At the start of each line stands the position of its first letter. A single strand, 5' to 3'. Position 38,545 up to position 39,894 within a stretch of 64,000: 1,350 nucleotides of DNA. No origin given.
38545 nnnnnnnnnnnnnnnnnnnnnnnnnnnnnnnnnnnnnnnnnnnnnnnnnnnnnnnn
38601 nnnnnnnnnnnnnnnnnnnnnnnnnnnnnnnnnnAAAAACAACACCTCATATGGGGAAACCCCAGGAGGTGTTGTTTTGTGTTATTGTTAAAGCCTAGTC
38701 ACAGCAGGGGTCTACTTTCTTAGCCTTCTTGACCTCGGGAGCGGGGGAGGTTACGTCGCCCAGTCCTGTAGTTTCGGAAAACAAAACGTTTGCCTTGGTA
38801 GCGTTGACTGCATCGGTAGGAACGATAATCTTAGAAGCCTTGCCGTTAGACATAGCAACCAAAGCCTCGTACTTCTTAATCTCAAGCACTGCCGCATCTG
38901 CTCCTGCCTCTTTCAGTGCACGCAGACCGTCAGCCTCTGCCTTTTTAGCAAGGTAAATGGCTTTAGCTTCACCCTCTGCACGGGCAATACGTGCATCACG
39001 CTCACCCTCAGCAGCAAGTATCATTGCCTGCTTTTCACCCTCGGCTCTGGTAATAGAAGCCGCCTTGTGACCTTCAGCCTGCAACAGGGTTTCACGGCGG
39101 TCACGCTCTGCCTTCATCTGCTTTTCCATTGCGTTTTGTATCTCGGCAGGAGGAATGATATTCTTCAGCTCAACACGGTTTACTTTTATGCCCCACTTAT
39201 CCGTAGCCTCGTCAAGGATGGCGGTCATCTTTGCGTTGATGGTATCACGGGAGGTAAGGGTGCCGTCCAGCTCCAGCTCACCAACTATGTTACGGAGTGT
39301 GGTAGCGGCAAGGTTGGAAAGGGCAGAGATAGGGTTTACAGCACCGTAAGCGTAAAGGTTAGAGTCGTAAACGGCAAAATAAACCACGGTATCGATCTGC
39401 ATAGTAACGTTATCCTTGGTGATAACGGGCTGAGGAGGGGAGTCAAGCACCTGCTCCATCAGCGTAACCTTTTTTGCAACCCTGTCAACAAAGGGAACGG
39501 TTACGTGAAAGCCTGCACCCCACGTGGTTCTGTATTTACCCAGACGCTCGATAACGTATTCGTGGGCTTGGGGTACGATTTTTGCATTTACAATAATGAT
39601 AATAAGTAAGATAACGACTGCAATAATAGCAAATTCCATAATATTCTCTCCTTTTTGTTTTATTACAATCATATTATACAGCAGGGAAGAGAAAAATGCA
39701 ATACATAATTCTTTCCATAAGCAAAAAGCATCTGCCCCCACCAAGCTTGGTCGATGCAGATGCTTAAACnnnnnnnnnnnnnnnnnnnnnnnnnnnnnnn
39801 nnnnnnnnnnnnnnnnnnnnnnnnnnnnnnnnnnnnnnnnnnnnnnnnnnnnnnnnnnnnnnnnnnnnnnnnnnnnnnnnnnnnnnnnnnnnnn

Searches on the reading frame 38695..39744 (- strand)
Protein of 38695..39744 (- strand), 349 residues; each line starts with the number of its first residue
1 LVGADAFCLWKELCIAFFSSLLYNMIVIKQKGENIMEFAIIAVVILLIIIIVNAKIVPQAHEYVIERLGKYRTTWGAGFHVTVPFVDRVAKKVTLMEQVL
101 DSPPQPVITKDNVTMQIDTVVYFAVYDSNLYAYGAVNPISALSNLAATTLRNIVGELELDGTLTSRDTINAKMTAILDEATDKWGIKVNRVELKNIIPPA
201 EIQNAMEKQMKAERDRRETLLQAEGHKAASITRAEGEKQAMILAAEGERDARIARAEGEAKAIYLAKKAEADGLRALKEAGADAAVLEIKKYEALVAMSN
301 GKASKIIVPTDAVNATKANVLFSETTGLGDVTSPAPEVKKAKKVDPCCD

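Call 40: search_protein_families(library=pfam, proteins=[window:38695-39744:-], max_evalue=0.001)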
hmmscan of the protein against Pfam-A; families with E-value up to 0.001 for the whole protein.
window:38695-39744:- (349 aa): 1 family
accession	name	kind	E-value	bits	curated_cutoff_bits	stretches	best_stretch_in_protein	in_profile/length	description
PF01145.31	Band_7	-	3.3e-36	125.4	23.6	1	55-226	1-175/176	SPFH domain / Band 7 family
